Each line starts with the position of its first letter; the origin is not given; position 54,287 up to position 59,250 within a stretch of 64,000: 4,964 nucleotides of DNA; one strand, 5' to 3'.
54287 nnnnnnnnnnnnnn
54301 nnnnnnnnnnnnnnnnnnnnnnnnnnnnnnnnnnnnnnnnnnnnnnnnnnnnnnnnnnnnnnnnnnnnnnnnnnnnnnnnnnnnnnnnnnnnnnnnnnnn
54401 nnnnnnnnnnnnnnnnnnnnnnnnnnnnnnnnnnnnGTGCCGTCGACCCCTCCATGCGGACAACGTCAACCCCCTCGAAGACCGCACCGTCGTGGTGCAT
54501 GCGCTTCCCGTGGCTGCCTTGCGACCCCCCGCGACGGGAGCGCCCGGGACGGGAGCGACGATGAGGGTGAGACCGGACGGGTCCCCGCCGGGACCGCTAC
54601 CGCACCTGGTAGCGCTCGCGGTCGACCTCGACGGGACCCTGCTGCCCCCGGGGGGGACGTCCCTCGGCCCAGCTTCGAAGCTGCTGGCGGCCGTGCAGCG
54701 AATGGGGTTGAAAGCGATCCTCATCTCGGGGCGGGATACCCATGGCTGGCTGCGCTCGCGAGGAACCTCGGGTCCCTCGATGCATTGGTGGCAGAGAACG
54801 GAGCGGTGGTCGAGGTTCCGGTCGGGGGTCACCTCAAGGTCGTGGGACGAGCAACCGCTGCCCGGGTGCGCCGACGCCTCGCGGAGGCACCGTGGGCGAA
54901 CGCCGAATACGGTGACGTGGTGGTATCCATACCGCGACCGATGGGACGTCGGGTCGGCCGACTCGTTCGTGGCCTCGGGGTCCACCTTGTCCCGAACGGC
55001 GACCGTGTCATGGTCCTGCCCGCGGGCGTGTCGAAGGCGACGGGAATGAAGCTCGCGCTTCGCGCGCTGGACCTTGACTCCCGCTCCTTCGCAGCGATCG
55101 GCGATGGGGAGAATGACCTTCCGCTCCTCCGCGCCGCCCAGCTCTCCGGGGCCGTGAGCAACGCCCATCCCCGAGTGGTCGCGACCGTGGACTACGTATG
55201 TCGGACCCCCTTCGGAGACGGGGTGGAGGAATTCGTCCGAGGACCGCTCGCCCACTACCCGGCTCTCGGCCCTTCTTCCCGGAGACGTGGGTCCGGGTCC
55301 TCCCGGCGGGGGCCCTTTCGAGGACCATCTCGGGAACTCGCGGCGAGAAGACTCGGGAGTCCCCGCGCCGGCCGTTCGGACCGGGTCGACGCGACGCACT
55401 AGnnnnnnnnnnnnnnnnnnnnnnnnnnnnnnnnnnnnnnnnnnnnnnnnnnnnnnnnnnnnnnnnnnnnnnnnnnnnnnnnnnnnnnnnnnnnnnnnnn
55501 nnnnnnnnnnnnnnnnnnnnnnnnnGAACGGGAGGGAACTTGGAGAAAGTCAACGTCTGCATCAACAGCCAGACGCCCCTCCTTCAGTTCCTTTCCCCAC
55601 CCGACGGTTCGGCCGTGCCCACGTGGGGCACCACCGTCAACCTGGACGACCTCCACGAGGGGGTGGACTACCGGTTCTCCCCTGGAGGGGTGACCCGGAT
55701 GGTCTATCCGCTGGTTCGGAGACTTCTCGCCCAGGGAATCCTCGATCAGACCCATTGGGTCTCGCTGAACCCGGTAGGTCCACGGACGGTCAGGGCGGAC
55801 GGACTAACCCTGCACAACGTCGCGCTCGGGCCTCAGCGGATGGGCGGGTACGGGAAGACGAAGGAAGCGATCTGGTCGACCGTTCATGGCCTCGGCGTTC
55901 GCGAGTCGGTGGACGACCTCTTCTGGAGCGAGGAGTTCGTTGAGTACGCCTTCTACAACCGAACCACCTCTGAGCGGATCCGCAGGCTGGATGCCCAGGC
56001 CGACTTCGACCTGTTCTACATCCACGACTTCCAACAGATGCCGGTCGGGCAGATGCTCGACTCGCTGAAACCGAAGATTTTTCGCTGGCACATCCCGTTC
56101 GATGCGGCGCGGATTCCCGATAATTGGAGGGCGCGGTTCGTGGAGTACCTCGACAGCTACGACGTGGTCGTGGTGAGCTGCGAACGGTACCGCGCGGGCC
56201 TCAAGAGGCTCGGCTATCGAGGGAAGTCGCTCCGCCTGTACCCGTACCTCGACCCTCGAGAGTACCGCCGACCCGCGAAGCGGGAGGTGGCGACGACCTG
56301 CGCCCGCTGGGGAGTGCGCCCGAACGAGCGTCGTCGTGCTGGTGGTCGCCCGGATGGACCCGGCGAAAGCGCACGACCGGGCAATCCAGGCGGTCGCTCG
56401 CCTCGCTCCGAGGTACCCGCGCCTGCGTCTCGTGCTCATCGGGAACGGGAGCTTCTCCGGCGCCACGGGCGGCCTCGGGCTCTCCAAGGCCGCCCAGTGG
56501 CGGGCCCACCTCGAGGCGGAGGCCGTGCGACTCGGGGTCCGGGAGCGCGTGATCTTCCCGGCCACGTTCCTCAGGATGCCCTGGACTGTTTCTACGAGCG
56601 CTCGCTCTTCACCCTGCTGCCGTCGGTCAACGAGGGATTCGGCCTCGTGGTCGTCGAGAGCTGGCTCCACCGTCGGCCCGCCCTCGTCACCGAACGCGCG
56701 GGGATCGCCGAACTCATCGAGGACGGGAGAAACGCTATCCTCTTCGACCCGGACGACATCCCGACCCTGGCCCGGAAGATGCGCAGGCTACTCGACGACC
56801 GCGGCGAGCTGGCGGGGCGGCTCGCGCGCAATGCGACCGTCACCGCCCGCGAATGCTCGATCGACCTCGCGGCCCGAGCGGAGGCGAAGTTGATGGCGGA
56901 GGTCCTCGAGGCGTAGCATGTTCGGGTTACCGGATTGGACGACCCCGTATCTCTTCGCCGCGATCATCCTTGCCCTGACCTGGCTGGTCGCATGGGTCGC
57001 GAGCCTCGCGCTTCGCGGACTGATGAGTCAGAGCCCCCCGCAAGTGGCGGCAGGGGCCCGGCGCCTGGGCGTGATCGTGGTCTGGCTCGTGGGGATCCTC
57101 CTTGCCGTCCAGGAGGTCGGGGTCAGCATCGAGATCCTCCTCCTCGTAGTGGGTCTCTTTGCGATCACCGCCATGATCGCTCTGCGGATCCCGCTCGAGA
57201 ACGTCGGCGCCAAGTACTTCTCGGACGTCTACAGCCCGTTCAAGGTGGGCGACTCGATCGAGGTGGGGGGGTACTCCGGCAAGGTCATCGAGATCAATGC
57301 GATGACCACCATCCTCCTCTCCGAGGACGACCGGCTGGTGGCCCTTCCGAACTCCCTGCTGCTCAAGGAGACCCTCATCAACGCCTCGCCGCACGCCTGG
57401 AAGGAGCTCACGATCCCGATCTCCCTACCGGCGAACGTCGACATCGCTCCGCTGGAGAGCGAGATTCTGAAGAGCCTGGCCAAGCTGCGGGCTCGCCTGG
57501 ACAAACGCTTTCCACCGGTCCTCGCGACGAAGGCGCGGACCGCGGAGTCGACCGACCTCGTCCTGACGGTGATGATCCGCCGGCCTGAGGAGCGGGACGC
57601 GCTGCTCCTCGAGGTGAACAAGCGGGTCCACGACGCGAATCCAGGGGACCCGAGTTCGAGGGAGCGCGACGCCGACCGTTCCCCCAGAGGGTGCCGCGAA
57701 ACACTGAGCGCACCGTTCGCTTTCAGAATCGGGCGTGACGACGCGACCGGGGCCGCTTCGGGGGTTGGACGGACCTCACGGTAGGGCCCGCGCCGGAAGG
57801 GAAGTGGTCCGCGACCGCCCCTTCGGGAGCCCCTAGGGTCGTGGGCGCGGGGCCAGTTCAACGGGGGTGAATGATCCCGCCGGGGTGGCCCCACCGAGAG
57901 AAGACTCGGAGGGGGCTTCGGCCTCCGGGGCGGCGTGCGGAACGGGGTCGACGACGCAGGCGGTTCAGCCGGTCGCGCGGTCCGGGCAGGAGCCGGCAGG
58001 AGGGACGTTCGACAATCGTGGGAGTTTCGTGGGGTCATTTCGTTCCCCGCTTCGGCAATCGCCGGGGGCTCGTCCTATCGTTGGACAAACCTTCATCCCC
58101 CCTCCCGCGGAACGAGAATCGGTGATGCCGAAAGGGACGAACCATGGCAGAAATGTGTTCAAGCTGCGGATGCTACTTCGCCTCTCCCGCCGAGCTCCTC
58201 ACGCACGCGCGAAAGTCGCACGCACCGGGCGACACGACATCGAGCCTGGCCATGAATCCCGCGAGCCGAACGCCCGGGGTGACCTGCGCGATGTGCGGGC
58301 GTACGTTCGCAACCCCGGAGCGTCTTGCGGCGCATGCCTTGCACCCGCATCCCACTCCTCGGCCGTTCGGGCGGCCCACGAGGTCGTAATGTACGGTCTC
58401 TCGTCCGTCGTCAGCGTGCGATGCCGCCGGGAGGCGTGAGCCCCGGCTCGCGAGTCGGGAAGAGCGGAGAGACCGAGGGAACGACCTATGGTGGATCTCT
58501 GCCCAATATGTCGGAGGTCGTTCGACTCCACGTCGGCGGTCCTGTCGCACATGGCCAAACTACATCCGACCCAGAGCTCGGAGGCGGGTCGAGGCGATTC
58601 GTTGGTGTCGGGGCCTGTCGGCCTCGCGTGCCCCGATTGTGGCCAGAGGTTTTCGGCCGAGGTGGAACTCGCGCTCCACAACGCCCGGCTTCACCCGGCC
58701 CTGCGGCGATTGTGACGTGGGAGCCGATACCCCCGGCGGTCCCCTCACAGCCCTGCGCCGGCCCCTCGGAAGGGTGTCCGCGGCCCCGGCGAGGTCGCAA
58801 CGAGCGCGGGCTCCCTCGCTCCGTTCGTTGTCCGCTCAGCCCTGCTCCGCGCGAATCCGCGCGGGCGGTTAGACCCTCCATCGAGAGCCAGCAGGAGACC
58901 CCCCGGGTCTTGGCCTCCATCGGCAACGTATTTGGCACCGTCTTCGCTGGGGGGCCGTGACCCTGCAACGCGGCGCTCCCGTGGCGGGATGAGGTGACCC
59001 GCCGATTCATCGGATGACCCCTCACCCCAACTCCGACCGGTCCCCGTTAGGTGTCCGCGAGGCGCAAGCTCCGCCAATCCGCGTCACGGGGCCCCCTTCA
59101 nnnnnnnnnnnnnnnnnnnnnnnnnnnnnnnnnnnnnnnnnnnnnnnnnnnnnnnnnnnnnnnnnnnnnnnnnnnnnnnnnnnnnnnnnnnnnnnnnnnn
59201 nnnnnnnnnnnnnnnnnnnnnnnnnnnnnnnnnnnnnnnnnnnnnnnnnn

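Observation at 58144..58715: Tandem paralogous mini-proteins, each with two eukaryote-style C2H2 zinc fingers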

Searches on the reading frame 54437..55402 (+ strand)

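Call 69: search_protein_families(library=pfam, proteins=[window:54437-55402:+], max_evalue=0.001)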
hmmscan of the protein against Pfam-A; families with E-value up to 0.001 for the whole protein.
window:54437-55402:+ (321 aa): 1 family
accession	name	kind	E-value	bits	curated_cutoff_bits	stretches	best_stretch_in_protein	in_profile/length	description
PF08282.18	Hydrolase_3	-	7.1e-16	59.1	20.9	1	191-266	179-254/255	haloacid dehalogenase-like hydrolase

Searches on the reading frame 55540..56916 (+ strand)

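Call 3: search_protein_families(library=pfam, proteins=[window:55540-56916:+], max_evalue=1)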
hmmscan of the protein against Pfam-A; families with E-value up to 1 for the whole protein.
window:55540-56916:+ (458 aa): 7 families
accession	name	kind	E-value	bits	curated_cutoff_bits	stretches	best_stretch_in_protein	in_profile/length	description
PF13692.12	Glyco_trans_1_4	-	9e-15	55.6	27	1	339-420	63-142/142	Glycosyl transferases group 1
PF00534.26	Glycos_transf_1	-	9.1e-15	55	26.4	1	340-433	78-170/172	Glycosyl transferases group 1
PF21269.3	TreT_GT1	-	2.4e-07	31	27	1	135-217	63-142/144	Trehalose synthase, N-terminal domain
PF20706.3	GT4-conflict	-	2.4e-07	30.5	26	1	351-396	278-323/385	Family 4 Glycosyltransferase in conflict systems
PF00982.27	Glyco_transf_20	-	0.0014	17.9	32.5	1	107-217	94-207/473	Glycosyltransferase family 20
PF13524.12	Glyco_trans_1_2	-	0.0052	17.2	25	1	338-437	30-130/144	Glycosyl transferase-like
PF13439.12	Glyco_transf_4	-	0.0067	16.9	28.5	1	49-229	2-157/170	Glycosyltransferase Family 4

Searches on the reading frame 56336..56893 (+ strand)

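Call 90: search_protein_families(library=pfam, proteins=[window:56336-56893:+], max_evalue=0.01)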
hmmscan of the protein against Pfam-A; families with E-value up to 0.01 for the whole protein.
window:56336-56893:+ (185 aa): 2 families
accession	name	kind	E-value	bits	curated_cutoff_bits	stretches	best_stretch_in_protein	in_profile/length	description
PF00534.26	Glycos_transf_1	-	2e-05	24.6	26.4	1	2-74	19-77/172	Glycosyl transferases group 1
PF13692.12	Glyco_trans_1_4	-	0.0023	18.6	27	1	2-74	5-63/142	Glycosyl transferases group 1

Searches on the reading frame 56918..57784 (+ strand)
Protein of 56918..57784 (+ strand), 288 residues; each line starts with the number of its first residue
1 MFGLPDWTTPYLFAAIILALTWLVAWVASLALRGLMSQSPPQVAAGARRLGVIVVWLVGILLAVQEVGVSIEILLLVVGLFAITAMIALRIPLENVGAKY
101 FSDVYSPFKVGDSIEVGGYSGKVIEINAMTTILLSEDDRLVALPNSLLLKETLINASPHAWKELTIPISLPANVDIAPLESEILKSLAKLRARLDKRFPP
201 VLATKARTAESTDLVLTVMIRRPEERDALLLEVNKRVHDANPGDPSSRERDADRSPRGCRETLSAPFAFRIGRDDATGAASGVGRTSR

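Call 3: search_protein_families(library=pfam, proteins=[window:56918-57784:+], max_evalue=1)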
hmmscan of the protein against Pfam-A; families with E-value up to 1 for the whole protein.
window:56918-57784:+ (288 aa): 1 family
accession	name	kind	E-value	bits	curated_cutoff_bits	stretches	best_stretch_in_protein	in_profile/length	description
PF00924.24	MS_channel_2nd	-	2.1e-11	44.2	20.2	1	107-157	17-67/68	Mechanosensitive ion channel, beta-domain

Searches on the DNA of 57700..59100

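Call 41: search_rna_families(source=window, start=57700, end=59100, threshold=evalue, max_evalue=5)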
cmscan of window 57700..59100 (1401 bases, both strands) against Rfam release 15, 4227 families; matches with E-value up to 5: 4.
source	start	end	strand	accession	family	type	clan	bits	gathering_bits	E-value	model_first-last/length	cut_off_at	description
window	57919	57971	+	RF00060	HgcE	Gene; snRNA; snoRNA; HACA-box;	-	20.1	50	0.15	43-105/130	no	HgcE RNA (Pab105)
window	58284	58359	-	RF03620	mir-1233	Gene; miRNA;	-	19.7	87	2.2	1-82/82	no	mir-1233 microRNA precursor family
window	58740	58791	+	RF02136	HTT-AS1_3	Gene; lncRNA;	-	16.2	70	2.9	1-60/60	no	HTT antisense RNA 1 conserved region 3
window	58082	58102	-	RF01151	snoU82P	Gene; snRNA; snoRNA; CD-box;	-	12.2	42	3.7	1-55/55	no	Small nucleolar RNA U82P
